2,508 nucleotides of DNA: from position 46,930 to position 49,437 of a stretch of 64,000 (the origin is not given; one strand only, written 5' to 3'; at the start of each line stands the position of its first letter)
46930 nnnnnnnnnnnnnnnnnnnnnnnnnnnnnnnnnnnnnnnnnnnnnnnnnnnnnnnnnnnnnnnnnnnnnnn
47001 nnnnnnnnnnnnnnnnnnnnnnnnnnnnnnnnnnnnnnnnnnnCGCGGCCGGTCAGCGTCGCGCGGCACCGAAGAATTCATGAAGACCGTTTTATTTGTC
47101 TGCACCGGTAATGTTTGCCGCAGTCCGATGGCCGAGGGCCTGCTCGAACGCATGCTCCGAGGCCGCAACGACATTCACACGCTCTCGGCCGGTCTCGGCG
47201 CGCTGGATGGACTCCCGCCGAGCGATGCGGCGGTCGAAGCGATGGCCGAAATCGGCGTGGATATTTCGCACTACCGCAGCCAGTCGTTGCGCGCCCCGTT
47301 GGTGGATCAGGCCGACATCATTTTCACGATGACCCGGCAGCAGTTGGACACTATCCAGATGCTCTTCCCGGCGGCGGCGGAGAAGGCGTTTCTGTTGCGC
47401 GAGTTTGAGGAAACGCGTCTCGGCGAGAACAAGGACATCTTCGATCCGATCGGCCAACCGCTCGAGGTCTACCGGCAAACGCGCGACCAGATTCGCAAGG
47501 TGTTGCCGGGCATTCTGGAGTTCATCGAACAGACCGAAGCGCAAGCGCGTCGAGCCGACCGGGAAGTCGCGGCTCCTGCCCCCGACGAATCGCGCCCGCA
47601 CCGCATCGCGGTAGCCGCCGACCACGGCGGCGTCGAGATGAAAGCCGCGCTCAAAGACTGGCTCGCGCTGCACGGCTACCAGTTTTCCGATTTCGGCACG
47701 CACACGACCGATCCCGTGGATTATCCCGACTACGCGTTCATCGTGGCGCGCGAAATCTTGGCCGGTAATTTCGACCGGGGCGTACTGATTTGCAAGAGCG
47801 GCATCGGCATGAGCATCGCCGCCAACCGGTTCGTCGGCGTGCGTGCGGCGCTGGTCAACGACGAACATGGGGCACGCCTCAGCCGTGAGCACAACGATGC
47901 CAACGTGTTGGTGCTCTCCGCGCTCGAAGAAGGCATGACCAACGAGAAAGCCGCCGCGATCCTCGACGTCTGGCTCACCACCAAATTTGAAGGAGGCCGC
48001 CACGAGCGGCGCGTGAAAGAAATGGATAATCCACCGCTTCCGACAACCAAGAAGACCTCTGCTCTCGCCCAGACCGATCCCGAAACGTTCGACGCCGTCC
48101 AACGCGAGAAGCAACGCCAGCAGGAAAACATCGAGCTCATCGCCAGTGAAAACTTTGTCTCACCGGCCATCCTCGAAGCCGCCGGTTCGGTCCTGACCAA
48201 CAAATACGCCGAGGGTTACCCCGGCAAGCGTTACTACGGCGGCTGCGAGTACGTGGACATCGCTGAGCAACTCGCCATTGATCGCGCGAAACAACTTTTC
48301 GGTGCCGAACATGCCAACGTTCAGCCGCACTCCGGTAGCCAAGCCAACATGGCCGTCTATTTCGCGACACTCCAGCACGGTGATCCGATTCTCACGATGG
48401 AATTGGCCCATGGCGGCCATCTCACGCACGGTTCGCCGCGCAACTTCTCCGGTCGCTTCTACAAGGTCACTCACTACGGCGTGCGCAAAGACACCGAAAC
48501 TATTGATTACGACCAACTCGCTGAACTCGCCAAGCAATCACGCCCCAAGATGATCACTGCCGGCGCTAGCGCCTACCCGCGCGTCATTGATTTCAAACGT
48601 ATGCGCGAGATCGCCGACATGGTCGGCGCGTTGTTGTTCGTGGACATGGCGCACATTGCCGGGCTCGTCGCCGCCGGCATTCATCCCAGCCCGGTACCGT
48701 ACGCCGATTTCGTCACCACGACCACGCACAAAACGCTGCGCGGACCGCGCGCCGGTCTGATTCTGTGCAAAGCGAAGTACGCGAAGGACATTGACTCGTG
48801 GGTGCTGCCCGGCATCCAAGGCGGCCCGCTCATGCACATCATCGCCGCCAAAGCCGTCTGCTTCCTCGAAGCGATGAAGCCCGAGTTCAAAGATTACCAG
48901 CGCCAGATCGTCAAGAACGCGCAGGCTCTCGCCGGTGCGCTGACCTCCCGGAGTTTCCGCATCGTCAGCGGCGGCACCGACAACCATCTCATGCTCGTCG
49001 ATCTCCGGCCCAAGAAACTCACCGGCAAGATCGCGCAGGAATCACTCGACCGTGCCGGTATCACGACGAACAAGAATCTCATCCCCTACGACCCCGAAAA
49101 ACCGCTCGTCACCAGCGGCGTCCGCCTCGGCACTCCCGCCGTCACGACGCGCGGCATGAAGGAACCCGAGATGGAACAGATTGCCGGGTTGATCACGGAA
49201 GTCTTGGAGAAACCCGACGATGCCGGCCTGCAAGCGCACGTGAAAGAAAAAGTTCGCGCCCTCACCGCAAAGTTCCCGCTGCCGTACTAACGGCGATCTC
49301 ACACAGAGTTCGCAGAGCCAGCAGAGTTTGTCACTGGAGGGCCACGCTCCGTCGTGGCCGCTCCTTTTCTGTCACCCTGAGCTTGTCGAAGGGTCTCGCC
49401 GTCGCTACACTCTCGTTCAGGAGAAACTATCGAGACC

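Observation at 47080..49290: One polypeptide encoding LMW phosphatase, RpiB and serine hydroxymethyltransferase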

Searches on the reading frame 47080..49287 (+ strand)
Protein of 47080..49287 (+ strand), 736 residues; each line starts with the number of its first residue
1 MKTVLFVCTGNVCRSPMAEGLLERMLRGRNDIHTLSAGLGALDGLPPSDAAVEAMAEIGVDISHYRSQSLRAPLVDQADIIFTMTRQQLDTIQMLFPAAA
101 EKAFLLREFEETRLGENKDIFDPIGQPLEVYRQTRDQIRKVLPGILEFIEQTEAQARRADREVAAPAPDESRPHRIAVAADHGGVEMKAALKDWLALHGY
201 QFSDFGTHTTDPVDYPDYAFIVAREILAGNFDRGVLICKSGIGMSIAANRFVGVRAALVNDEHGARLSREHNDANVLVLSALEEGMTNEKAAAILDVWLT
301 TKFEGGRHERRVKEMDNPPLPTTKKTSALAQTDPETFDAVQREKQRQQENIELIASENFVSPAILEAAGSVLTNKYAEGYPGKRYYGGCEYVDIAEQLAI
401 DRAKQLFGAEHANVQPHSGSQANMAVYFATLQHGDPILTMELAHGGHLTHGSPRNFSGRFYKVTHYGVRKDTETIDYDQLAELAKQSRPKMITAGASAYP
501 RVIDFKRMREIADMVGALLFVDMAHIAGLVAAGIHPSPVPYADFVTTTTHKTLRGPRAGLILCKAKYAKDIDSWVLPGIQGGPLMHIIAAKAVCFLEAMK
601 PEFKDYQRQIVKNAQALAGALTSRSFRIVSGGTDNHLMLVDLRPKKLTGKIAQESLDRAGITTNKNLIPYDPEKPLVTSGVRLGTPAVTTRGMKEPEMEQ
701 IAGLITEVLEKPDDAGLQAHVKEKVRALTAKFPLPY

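Call 3: search_protein_families(library=pfam, proteins=[window:47080-49287:+], max_evalue=0.01)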
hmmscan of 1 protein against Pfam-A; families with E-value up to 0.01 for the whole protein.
window:47080-49287:+ (736 aa): 5 families
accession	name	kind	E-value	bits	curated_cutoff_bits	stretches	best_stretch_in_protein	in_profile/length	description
PF00464.25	SHMT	-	8.8e-171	568.3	27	1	329-705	1-399/399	Serine hydroxymethyltransferase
PF02502.23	LacAB_rpiB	-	2.2e-49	167.4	24.7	1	176-314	1-137/138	Ribose/Galactose Isomerase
PF01451.26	LMWPc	-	2.6e-26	93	23.2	1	4-143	1-141/144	Low molecular weight phosphotyrosine protein phosphatase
PF00155.27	Aminotran_1_2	-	1.7e-10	41.1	19.7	1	404-693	52-354/361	Aminotransferase class I and II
PF01212.27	Beta_elim_lyase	-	8.8e-05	22.4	27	1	401-633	39-242/288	Beta-eliminating lyase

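Call 4: search_protein_families(library=ncbifam, proteins=[window:47080-49287:+], max_evalue=0.001)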
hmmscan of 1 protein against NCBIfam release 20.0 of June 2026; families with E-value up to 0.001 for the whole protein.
window:47080-49287:+ (736 aa): 24 families
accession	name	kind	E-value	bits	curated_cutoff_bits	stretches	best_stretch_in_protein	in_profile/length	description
NF000586.1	PRK00011.1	subfamily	3.8e-196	651.6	335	1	333-734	1-403/404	serine hydroxymethyltransferase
NF010094.0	PRK13580.1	equivalog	1.2e-143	479.3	735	2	437-714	171-450/496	glycine hydroxymethyltransferase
NF004051.0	PRK05571.1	subfamily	2.4e-48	163.7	135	1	175-317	3-144/149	ribose-5-phosphate isomerase B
TIGR00689.1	rpiB_lacA_lacB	subfamily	3.4e-47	160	88.3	1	176-316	1-140/145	RpiB/LacA/LacB family sugar-phosphate isomerase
TIGR01120.1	rpiB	equivalog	4.7e-45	153.1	138.65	1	175-316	1-140/143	ribose 5-phosphate isomerase B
TIGR04506.1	F_threo_transal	equivalog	2e-35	122.6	650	1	339-722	9-395/609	fluorothreonine transaldolase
TIGR02133.1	RPI_actino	equivalog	7.9e-32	110.2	168.2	1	175-315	2-142/148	ribose-5-phosphate isomerase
NF006381.0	PRK08622.1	equivalog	6.5e-23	81.4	234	1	175-317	2-143/171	galactose-6-phosphate isomerase subunit LacB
NF006380.0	PRK08621.1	equivalog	5.7e-22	78.6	164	1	176-313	3-136/142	galactose-6-phosphate isomerase subunit LacA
NF051858.1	EryPhIsonDerIRhiz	equivalog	1.1e-21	77.4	240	1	175-305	2-132/150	D-erythrulose-4-phosphate isomerase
TIGR01119.1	lacB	equivalog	2.5e-17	63.1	312.55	1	175-303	2-128/171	galactose-6-phosphate isomerase subunit LacB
NF009258.0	PRK12615.1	equivalog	9e-16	58.2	325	1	175-281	2-108/171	galactose-6-phosphate isomerase subunit LacB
TIGR02691.1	arsC_pI258_fam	equivalog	9.1e-16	58.3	174.3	1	4-140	1-124/129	arsenate reductase (thioredoxin)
NF010053.0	PRK13530.1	subfamily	1.6e-15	57.6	215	1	2-133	4-130/133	arsenate reductase (thioredoxin)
NF009257.0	PRK12613.1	equivalog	5.8e-15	55.7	243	1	176-314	3-136/141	galactose-6-phosphate isomerase subunit LacA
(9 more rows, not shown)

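Call 5: find_homologous_proteins(query=window:47080-49287:+, max_evalue=1e-10)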
Query window:47080-49287:+ (736 aa): 8000 proteins with E <= 1e-10 among 8000 candidates; the best 120 are listed.
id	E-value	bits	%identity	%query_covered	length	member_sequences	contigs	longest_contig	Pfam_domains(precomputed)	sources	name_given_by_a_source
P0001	0.0e+0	1625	100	98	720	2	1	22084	PF00464.26,PF00155.28,PF02502.24,PF01451.28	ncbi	-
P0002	0.0e+0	1500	90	100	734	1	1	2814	PF00464.26,PF00155.28,PF02502.24,PF01451.28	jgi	jgi:glycine hydroxymethyltransferase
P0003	0.0e+0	1389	84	100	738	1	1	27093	PF00464.26,PF00155.28,PF02502.24,PF01451.28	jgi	jgi:glycine hydroxymethyltransferase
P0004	0.0e+0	1376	83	100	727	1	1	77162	PF00464.26,PF00155.28,PF02502.24,PF01451.28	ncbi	-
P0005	0.0e+0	1374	83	100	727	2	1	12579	PF00464.26,PF00155.28,PF02502.24,PF01451.28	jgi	jgi:glycine hydroxymethyltransferase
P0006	0.0e+0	1370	83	100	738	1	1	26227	PF00464.26,PF00155.28,PF02502.24,PF01451.28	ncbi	-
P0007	0.0e+0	1368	82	100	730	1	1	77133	PF00464.26,PF00155.28,PF02502.24,PF01451.28,PF01212.28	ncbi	-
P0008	0.0e+0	1366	82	100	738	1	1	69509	PF00464.26,PF00155.28,PF02502.24,PF01451.28,PF01212.28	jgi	jgi:glycine hydroxymethyltransferase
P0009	0.0e+0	1365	82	100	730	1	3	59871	PF00464.26,PF00155.28,PF02502.24,PF01451.28,PF01212.28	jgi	jgi:glycine hydroxymethyltransferase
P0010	0.0e+0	1362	82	100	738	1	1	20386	PF00464.26,PF00155.28,PF02502.24,PF01451.28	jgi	jgi:glycine hydroxymethyltransferase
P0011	0.0e+0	1360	82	100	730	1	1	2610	PF00464.26,PF00155.28,PF02502.24,PF01451.28,PF01212.28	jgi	jgi:glycine hydroxymethyltransferase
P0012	0.0e+0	1360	82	100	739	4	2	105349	PF00464.26,PF00155.28,PF02502.24,PF01451.28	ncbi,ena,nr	ncbi:MAG TPA: ribose 5-phosphate isomerase B [Verrucomicrobiae bacterium]|nr:ribose 5-phosphate isom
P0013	0.0e+0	1358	83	97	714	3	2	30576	PF00464.26,PF00155.28,PF02502.24,PF01451.28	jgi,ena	-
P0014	0.0e+0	1358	83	100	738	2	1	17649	PF00464.26,PF00155.28,PF02502.24,PF01451.28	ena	-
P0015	0.0e+0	1357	81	100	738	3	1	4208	PF00464.26,PF00155.28,PF02502.24,PF01451.28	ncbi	-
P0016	0.0e+0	1356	81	100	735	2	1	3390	PF00464.26,PF00155.28,PF02502.24,PF01451.28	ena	-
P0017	0.0e+0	1354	81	100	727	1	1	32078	PF00464.26,PF00155.28,PF02502.24,PF01451.28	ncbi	-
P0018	0.0e+0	1351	82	100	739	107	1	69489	PF00464.26,PF00155.28,PF02502.24,PF01451.28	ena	-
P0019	0.0e+0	1351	80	100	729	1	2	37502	PF00464.26,PF00155.28,PF02502.24,PF01451.28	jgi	jgi:RpiB/LacA/LacB family sugar-phosphate isomerase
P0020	0.0e+0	1348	81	100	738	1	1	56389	PF00464.26,PF00155.28,PF02502.24,PF01451.28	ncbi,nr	ncbi:MAG TPA: ribose 5-phosphate isomerase B [Verrucomicrobiae bacterium]|nr:ribose 5-phosphate isom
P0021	0.0e+0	1348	81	100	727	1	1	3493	PF00464.26,PF00155.28,PF02502.24,PF01451.28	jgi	jgi:RpiB/LacA/LacB family sugar-phosphate isomerase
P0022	0.0e+0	1348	81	100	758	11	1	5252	PF00464.26,PF00155.28,PF02502.24,PF01451.28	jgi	jgi:glycine hydroxymethyltransferase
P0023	0.0e+0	1347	83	98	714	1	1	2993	PF00464.26,PF00155.28,PF02502.24,PF01451.28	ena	-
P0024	0.0e+0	1346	81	100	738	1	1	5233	PF00464.26,PF00155.28,PF02502.24,PF01451.28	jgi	jgi:RpiB/LacA/LacB family sugar-phosphate isomerase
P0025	0.0e+0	1346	81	100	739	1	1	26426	PF00464.26,PF00155.28,PF02502.24,PF01451.28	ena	-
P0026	0.0e+0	1346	81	100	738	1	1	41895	PF00464.26,PF00155.28,PF02502.24,PF01451.28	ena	-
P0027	0.0e+0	1344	81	100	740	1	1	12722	PF00464.26,PF00155.28,PF02502.24,PF01451.28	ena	-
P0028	0.0e+0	1343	81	100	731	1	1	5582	PF00464.26,PF00155.28,PF02502.24,PF01451.28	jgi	jgi:RpiB/LacA/LacB family sugar-phosphate isomerase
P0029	0.0e+0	1341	80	100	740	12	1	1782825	PF00464.26,PF00155.28,PF02502.24,PF01451.28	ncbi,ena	-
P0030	0.0e+0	1339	79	100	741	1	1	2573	PF00464.26,PF00155.28,PF02502.24,PF01451.28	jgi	jgi:glycine hydroxymethyltransferase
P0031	0.0e+0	1338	79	100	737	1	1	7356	PF00464.26,PF00155.28,PF02502.24,PF01451.28,PF01212.28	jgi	jgi:RpiB/LacA/LacB family sugar-phosphate isomerase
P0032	0.0e+0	1337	80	100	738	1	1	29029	PF00464.26,PF00155.28,PF02502.24,PF01451.28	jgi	jgi:glycine hydroxymethyltransferase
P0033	0.0e+0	1335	81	100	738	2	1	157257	PF00464.26,PF00155.28,PF02502.24,PF01451.28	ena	-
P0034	0.0e+0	1333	82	98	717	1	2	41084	PF00464.26,PF00155.28,PF02502.24,PF01451.28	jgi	jgi:RpiB/LacA/LacB family sugar-phosphate isomerase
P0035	0.0e+0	1330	82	98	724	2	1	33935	PF00464.26,PF00155.28,PF02502.24,PF01451.28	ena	-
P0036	0.0e+0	1329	80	100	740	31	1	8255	PF00464.26,PF00155.28,PF02502.24,PF01451.28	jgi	jgi:RpiB/LacA/LacB family sugar-phosphate isomerase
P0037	0.0e+0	1328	80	100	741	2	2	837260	PF00464.26,PF00155.28,PF02502.24,PF01451.28,PF01212.28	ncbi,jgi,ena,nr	ncbi:MAG TPA: ribose 5-phosphate isomerase B [Verrucomicrobiae bacterium]|nr:ribose 5-phosphate isom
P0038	0.0e+0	1328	79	100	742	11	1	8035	PF00464.26,PF00155.28,PF02502.24,PF01451.28,PF01212.28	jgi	-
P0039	0.0e+0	1327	82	98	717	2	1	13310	PF00464.26,PF00155.28,PF02502.24,PF01451.28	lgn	-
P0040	0.0e+0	1327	80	100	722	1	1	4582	PF00464.26,PF00155.28,PF02502.24,PF01451.28,PF01212.28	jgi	jgi:glycine hydroxymethyltransferase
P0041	0.0e+0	1318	79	100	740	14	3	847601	PF00464.26,PF00155.28,PF02502.24,PF01451.28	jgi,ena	-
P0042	0.0e+0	1317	79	100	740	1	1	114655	PF00464.26,PF00155.28,PF02502.24,PF01451.28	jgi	jgi:RpiB/LacA/LacB family sugar-phosphate isomerase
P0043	0.0e+0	1317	81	98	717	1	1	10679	PF00464.26,PF00155.28,PF02502.24,PF01451.28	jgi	jgi:glycine hydroxymethyltransferase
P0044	0.0e+0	1316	79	100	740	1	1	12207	PF00464.26,PF00155.28,PF02502.24,PF01451.28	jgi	jgi:RpiB/LacA/LacB family sugar-phosphate isomerase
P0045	0.0e+0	1313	78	100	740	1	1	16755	PF00464.26,PF00155.28,PF02502.24,PF01451.28,PF01212.28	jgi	jgi:glycine hydroxymethyltransferase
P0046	0.0e+0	1312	80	100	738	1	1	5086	PF00464.26,PF00155.28,PF02502.24,PF01451.28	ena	-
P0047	0.0e+0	1310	79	100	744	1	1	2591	PF00464.26,PF00155.28,PF02502.24,PF01451.28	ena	-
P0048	0.0e+0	1310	81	98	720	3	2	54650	PF00464.26,PF00155.28,PF02502.24,PF01451.28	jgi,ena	jgi:RpiB/LacA/LacB family sugar-phosphate isomerase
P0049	0.0e+0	1307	81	98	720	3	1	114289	PF00464.26,PF00155.28,PF02502.24,PF01451.28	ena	-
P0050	0.0e+0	1307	79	100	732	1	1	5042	PF00464.26,PF00155.28,PF02502.24,PF01451.28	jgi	jgi:RpiB/LacA/LacB family sugar-phosphate isomerase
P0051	0.0e+0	1304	80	98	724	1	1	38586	PF00464.26,PF00155.28,PF02502.24,PF01451.28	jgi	jgi:glycine hydroxymethyltransferase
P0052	0.0e+0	1303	80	98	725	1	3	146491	PF00464.26,PF00155.28,PF02502.24,PF01451.28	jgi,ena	-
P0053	0.0e+0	1301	79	100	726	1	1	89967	PF00464.26,PF00155.28,PF02502.24,PF01451.28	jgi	jgi:RpiB/LacA/LacB family sugar-phosphate isomerase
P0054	0.0e+0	1300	78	100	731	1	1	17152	PF00464.26,PF00155.28,PF02502.24,PF01451.28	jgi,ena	-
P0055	0.0e+0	1300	81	98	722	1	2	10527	PF00464.26,PF00155.28,PF02502.24,PF01451.28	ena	-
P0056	0.0e+0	1296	80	100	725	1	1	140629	PF00464.26,PF00155.28,PF02502.24,PF01451.28,PF01212.28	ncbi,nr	ncbi:MAG: Serine hydroxymethyltransferase [Verrucomicrobiae bacterium]|nr:Serine hydroxymethyltransf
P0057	0.0e+0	1291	76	100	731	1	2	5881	PF00464.26,PF00155.28,PF02502.24,PF01451.28,PF01212.28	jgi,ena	-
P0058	0.0e+0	1284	78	100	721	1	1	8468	PF00464.26,PF00155.28,PF02502.24,PF01451.28,PF01212.28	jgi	-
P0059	0.0e+0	1277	78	100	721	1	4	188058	PF00464.26,PF00155.28,PF02502.24,PF01451.28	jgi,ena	jgi:RpiB/LacA/LacB family sugar-phosphate isomerase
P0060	0.0e+0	1271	80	98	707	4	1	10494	PF00464.26,PF00155.28,PF02502.24,PF01451.28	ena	-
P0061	0.0e+0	1269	79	98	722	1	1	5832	PF00464.26,PF00155.28,PF02502.24,PF01451.28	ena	-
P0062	0.0e+0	1265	75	100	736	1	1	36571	PF00464.26,PF00155.28,PF02502.24,PF01451.28,PF01212.28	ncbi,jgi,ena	-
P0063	0.0e+0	1263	77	100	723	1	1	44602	PF00464.26,PF00155.28,PF02502.24,PF01451.28,PF01212.28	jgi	jgi:RpiB/LacA/LacB family sugar-phosphate isomerase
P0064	0.0e+0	1256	78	98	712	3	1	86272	PF00464.26,PF00155.28,PF02502.24,PF01451.28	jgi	-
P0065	0.0e+0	1253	75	100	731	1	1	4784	PF00464.26,PF00155.28,PF02502.24,PF01451.28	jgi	jgi:RpiB/LacA/LacB family sugar-phosphate isomerase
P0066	0.0e+0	1251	84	89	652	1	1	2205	PF00464.26,PF00155.28,PF02502.24,PF01212.28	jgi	jgi:RpiB/LacA/LacB family sugar-phosphate isomerase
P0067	0.0e+0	1246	78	98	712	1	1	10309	PF00464.26,PF00155.28,PF02502.24,PF01451.28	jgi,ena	-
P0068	0.0e+0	1246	80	93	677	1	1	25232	PF00464.26,PF00155.28,PF02502.24,PF01451.28,PF01212.28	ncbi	-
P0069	0.0e+0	1236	78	98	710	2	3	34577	PF00464.26,PF00155.28,PF02502.24,PF01451.28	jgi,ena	jgi:RpiB/LacA/LacB family sugar-phosphate isomerase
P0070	0.0e+0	1224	74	100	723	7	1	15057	PF00464.26,PF00155.28,PF02502.24,PF01451.28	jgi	-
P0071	0.0e+0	1223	73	100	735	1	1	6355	PF00464.26,PF00155.28,PF02502.24,PF01451.28,PF01212.28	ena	-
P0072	0.0e+0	1209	72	100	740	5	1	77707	PF00464.26,PF00155.28,PF02502.24,PF01451.28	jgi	jgi:RpiB/LacA/LacB family sugar-phosphate isomerase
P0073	0.0e+0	1209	73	100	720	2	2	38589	PF00464.26,PF00155.28,PF02502.24,PF01451.28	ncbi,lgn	-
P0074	0.0e+0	1204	73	100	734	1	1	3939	PF00464.26,PF00155.28,PF02502.24,PF01451.28,PF01212.28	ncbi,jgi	-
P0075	0.0e+0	1202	75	98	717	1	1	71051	PF00464.26,PF00155.28,PF02502.24,PF01451.28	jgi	jgi:glycine hydroxymethyltransferase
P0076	0.0e+0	1201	73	100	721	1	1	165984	PF00464.26,PF00155.28,PF02502.24,PF01451.28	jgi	jgi:RpiB/LacA/LacB family sugar-phosphate isomerase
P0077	0.0e+0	1200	72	100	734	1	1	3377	PF00464.26,PF00155.28,PF02502.24,PF01451.28,PF01212.28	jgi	-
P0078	0.0e+0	1199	73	100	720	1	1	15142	PF00464.26,PF00155.28,PF02502.24,PF01451.28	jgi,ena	-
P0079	0.0e+0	1187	72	100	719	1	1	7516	PF00464.26,PF00155.28,PF02502.24,PF01451.28,PF01212.28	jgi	jgi:RpiB/LacA/LacB family sugar-phosphate isomerase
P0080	0.0e+0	1186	77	93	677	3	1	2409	PF00464.26,PF00155.28,PF02502.24,PF01451.28,PF01212.28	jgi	jgi:RpiB/LacA/LacB family sugar-phosphate isomerase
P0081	0.0e+0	1178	74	98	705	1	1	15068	PF00464.26,PF00155.28,PF02502.24,PF01451.28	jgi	jgi:glycine hydroxymethyltransferase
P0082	0.0e+0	1178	72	100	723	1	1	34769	PF00464.26,PF00155.28,PF02502.24,PF01451.28,PF01053.27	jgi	-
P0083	0.0e+0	1172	93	75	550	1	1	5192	PF00464.26,PF00155.28,PF02502.24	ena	-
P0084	0.0e+0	1171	71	100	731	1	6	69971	PF00464.26,PF00155.28,PF02502.24,PF01451.28,PF01212.28,PF01053.27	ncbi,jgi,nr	ncbi:MAG: ribose 5-phosphate isomerase B [Verrucomicrobia bacterium]|nr:ribose 5-phosphate isomerase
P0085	0.0e+0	1169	71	100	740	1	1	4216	PF00464.26,PF00155.28,PF02502.24,PF01451.28,PF01212.28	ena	-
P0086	0.0e+0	1159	71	100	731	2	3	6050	PF00464.26,PF00155.28,PF02502.24,PF01451.28,PF01212.28,PF01053.27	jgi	-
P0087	0.0e+0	1155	70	100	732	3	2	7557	PF00464.26,PF00155.28,PF02502.24,PF01451.28,PF01053.27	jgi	jgi:RpiB/LacA/LacB family sugar-phosphate isomerase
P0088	0.0e+0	1155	70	100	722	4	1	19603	PF00464.26,PF00155.28,PF02502.24,PF01451.28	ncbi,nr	ncbi:MAG: ribose 5-phosphate isomerase B [Verrucomicrobiae bacterium]|nr:ribose 5-phosphate isomeras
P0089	0.0e+0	1154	71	100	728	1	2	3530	PF00464.26,PF00155.28,PF02502.24,PF01451.28,PF01212.28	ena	-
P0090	0.0e+0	1153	70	100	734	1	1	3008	PF00464.26,PF00155.28,PF02502.24,PF01451.28,PF01212.28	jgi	jgi:RpiB/LacA/LacB family sugar-phosphate isomerase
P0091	0.0e+0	1152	71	100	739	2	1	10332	PF00464.26,PF00155.28,PF02502.24,PF01451.28,PF01212.28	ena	-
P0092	0.0e+0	1151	71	100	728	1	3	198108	PF00464.26,PF00155.28,PF02502.24,PF01451.28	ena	-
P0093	0.0e+0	1147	70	100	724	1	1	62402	PF00464.26,PF00155.28,PF02502.24,PF01451.28,PF01212.28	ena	-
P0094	0.0e+0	1147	70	100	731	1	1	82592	PF00464.26,PF00155.28,PF02502.24,PF01451.28,PF01212.28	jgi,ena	-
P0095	0.0e+0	1146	69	100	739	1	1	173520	PF00464.26,PF00155.28,PF02502.24,PF01451.28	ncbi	-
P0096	0.0e+0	1146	70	100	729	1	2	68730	PF00464.26,PF00155.28,PF02502.24,PF01451.28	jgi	jgi:RpiB/LacA/LacB family sugar-phosphate isomerase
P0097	0.0e+0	1142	68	100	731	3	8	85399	PF00464.26,PF00155.28,PF02502.24,PF01451.28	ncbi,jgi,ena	-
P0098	0.0e+0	1139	69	100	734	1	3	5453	PF00464.26,PF00155.28,PF02502.24,PF01451.28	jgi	jgi:RpiB/LacA/LacB family sugar-phosphate isomerase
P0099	0.0e+0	1139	70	100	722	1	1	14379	PF00464.26,PF00155.28,PF02502.24,PF01451.28,PF01053.27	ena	-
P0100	0.0e+0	1138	68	100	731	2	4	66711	PF00464.26,PF00155.28,PF02502.24,PF01451.28,PF01212.28,PF01053.27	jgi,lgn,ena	-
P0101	0.0e+0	1137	70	100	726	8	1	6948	PF00464.26,PF00155.28,PF02502.24,PF01451.28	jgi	-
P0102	0.0e+0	1135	69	100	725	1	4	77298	PF00464.26,PF00155.28,PF02502.24,PF01451.28,PF01212.28,PF01053.27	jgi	jgi:RpiB/LacA/LacB family sugar-phosphate isomerase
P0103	0.0e+0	1135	70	100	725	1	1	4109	PF00464.26,PF00155.28,PF02502.24,PF01451.28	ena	-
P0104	0.0e+0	1134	70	100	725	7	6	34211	PF00464.26,PF00155.28,PF02502.24,PF01451.28,PF01212.28,PF01053.27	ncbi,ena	-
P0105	0.0e+0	1134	70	100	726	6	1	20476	PF00464.26,PF00155.28,PF02502.24,PF01451.28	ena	-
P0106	0.0e+0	1131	70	100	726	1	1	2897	PF00464.26,PF00155.28,PF02502.24,PF01451.28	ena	-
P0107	0.0e+0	1131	69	100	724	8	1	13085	PF00464.26,PF00155.28,PF02502.24,PF01451.28,PF01053.27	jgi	-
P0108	0.0e+0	1131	69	100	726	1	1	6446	PF00464.26,PF00155.28,PF02502.24,PF01451.28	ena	-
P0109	0.0e+0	1131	69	100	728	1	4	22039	PF00464.26,PF00155.28,PF02502.24,PF01451.28,PF01053.27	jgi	-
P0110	0.0e+0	1130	70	100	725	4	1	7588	PF00464.26,PF00155.28,PF02502.24,PF01451.28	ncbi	-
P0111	0.0e+0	1129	69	100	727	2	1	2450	PF00464.26,PF00155.28,PF02502.24,PF01451.28,PF01212.28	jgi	jgi:RpiB/LacA/LacB family sugar-phosphate isomerase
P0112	0.0e+0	1128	70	100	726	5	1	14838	PF00464.26,PF00155.28,PF02502.24,PF01451.28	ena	-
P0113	0.0e+0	1127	69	100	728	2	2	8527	PF00464.26,PF00155.28,PF02502.24,PF01451.28,PF01212.28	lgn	-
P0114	0.0e+0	1126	69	100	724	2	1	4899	PF00464.26,PF00155.28,PF02502.24,PF01451.28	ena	-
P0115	0.0e+0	1124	69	100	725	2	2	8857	PF00464.26,PF00155.28,PF02502.24,PF01451.28,PF01053.27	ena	-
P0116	0.0e+0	1123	70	100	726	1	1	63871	PF00464.26,PF00155.28,PF02502.24,PF01451.28,PF01212.28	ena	-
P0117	0.0e+0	1123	70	98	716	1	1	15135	PF00464.26,PF00155.28,PF02502.24,PF01451.28,PF01212.28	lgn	-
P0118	0.0e+0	1123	70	100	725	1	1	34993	PF00464.26,PF00155.28,PF02502.24,PF01451.28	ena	-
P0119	0.0e+0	1122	69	100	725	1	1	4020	PF00464.26,PF00155.28,PF02502.24,PF01451.28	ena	-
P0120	0.0e+0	1122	69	100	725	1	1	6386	PF00464.26,PF00155.28,PF02502.24,PF01451.28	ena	-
